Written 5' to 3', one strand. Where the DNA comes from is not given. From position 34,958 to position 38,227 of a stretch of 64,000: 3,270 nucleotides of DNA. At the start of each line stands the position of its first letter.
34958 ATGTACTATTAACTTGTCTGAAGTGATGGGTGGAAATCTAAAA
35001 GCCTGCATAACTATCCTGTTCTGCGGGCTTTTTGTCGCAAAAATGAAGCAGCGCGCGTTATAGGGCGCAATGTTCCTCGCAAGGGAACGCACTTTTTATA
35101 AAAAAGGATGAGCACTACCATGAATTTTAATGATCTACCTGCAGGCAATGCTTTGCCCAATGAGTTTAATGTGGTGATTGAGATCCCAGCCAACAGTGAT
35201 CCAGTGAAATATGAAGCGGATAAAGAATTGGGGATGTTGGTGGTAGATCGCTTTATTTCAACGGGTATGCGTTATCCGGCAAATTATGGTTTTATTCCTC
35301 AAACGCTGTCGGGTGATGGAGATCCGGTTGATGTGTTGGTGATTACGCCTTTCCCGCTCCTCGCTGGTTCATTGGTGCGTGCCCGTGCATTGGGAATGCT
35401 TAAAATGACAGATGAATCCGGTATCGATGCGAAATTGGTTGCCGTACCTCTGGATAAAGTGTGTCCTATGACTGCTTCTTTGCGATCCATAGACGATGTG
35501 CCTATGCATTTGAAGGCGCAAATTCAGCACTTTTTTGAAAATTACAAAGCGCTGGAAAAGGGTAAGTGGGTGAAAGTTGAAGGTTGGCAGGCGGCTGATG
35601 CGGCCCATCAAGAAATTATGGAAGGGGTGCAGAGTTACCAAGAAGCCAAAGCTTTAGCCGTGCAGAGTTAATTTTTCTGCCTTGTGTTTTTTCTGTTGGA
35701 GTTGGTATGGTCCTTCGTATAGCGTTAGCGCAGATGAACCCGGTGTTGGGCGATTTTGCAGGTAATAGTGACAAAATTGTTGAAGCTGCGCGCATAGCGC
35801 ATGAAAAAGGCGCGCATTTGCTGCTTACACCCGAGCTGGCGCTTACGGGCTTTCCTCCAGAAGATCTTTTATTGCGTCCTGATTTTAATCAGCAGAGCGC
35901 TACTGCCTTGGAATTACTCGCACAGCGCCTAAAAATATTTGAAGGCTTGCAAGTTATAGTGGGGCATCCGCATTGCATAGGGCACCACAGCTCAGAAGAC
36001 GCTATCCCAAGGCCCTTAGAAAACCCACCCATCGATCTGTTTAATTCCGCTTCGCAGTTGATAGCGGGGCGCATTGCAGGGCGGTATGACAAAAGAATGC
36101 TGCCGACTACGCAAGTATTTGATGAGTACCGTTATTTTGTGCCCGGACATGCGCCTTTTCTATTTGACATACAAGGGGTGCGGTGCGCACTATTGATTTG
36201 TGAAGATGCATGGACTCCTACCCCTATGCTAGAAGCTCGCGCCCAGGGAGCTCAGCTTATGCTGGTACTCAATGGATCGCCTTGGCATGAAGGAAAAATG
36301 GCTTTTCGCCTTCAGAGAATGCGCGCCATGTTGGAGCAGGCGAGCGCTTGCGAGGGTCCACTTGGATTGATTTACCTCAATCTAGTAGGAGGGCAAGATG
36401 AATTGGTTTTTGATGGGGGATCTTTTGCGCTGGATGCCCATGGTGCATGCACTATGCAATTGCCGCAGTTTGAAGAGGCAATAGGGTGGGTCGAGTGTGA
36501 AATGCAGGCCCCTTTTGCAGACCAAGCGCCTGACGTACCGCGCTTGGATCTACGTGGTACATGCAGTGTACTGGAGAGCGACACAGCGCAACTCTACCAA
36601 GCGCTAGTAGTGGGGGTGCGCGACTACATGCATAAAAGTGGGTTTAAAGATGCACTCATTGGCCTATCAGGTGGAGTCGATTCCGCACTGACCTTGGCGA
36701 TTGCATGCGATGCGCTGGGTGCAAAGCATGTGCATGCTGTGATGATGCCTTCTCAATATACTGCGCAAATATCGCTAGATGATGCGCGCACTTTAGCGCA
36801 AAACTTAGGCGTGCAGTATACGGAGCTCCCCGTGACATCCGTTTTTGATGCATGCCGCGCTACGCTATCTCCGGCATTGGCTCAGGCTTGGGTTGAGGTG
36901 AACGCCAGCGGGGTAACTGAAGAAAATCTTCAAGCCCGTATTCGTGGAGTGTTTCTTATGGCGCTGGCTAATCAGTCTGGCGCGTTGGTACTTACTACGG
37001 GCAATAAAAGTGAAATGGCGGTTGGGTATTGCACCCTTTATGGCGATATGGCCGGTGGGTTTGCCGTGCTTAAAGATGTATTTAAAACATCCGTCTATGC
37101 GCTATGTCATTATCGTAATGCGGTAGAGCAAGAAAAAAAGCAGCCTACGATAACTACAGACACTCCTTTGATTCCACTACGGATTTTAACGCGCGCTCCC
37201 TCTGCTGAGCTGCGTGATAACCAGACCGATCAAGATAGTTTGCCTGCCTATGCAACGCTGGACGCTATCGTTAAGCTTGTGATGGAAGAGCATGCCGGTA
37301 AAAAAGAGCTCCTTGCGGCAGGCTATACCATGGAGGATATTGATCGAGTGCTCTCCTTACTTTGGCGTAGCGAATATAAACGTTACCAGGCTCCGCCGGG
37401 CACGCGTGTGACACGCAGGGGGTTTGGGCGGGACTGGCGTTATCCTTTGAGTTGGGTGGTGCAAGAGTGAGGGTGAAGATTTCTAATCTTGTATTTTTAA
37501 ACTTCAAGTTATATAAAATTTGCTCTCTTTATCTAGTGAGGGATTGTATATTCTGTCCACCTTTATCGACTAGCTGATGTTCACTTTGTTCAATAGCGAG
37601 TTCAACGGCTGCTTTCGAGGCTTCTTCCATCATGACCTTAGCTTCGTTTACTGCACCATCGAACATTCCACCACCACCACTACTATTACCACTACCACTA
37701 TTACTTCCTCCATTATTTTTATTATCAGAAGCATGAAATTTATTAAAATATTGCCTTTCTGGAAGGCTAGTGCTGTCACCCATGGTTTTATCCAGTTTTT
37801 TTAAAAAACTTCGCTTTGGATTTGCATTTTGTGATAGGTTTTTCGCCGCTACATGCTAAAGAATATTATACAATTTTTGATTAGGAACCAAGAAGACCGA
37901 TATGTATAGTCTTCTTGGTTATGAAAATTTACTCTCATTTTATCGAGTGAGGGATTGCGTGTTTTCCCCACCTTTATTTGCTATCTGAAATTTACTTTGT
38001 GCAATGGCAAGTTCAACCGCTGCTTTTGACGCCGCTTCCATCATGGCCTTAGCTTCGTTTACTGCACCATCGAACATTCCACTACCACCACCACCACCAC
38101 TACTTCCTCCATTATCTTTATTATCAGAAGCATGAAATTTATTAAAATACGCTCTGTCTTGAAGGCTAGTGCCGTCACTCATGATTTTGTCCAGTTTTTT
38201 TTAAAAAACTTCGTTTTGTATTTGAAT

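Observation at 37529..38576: Tandem triplet of Gly-rich pilin/harpin-like genes: identical C-terminal halves, swapped N-termini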

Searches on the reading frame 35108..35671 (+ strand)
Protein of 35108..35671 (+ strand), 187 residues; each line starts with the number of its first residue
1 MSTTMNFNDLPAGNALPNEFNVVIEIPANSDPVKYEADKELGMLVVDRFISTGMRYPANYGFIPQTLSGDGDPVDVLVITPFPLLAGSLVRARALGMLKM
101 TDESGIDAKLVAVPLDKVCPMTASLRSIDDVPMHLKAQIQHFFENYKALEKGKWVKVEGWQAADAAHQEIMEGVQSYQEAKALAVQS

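Call 64: search_protein_families(library=pfam, proteins=[window:35108-35671:+], max_evalue=0.01)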
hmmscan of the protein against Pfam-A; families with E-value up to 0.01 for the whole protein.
window:35108-35671:+ (187 aa): 1 family
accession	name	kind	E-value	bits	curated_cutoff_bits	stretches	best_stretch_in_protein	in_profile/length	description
PF00719.24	Pyrophosphatase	-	1.5e-55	187.7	23.5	1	22-178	1-153/153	Inorganic pyrophosphatase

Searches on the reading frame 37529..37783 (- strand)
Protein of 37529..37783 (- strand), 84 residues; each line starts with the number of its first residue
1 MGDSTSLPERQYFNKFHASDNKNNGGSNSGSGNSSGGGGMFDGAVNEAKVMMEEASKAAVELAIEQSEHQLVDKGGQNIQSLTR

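Call 7: search_protein_families(library=pfam, proteins=[window:37529-37783:-], max_evalue=0.1)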
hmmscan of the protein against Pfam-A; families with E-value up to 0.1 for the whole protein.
window:37529-37783:- (84 aa): 1 family
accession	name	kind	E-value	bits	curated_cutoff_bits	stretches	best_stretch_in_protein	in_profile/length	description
PF04568.17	IATP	-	0.082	13.8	25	1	18-70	22-70/98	Mitochondrial ATPase inhibitor, IATP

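Call 11: find_related_loci(query=A1, collection=genome_contigs, flank=10000)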
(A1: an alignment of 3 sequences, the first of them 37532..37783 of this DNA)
Query A1 (84 aa) in genome_contigs; peptide patterns used: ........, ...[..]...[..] (x = any residue, [..] = any of these).
79 stretches matched a pattern, but none encodes a relative of the query by tblastn (E <= 1e-3).

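Call 12: search_protein_families(library=ncbifam, proteins=[window:37529-37783:-], max_evalue=0.1)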
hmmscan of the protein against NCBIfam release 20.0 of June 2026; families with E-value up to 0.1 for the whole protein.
window:37529-37783:- (84 aa): 0 families

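Call 21: find_related_loci(query=A1, collection=metagenome_contigs, flank=10000)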
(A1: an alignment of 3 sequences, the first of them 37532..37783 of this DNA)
Query A1 (84 aa) in metagenome_contigs; peptide patterns used: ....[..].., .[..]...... (x = any residue, [..] = any of these).
363 stretches matched a pattern, but none encodes a relative of the query by tblastn (E <= 1e-3).

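Call 45: search_protein_representatives(alignment_id=A1)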
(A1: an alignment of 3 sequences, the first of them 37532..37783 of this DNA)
Query: 3 sequences, 82 profile positions. Proteins with E-value up to 0.001 (for the whole library): 4; up to 1e-10: 2; up to 1e-30: 2. The best 4 are listed.
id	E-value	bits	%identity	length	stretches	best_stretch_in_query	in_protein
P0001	2.8e-43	162.1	-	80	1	1-82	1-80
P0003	3.4e-38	145.9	-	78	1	6-82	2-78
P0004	7.0e-08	48.7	-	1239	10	10-44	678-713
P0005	1.6e-04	38.0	-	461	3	35-77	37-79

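Call 69: predict_structure(alignment_id=A1)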
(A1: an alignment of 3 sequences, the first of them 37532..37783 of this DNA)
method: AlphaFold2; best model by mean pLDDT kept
length: 84 residues; sequences in the alignment: 3
mean_pLDDT: 58.6   pTM: 0.22
mean pLDDT of the five models: 58.6, 58.2, 57.7, 56.9, 53.2
residues with pLDDT >= 90: 0; 70-90: 9; 50-70: 69; < 50: 6
segments of 3 or more residues with pLDDT < 50: none
pLDDT, mean of each block of 10 residues (from residue 1): 51 56 55 55 71 69 61 53 53
secondary structure, 60 per line:
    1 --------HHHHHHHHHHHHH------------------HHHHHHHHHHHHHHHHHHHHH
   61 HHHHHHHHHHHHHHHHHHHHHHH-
elements in order: H9-21 H40-83

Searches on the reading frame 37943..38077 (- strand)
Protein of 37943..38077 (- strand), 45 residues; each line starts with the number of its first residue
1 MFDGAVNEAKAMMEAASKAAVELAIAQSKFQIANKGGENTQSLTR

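Call 23: search_protein_families(library=pfam, proteins=[window:37943-38077:-], max_evalue=10)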
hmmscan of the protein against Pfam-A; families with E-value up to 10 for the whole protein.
seq(45 aa): 0 families

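Call 24: search_protein_families(library=ncbifam, proteins=[window:37943-38077:-], max_evalue=10)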
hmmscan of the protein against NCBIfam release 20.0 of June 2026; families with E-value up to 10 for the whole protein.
seq(45 aa): 0 families

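Call 105: search_dna_similar(query=window:37943-38077:-, collection=plasmids, mode=protein, max_evalue=10, max_rows=15)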
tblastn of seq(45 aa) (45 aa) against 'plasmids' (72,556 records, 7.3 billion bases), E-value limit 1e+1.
No match.
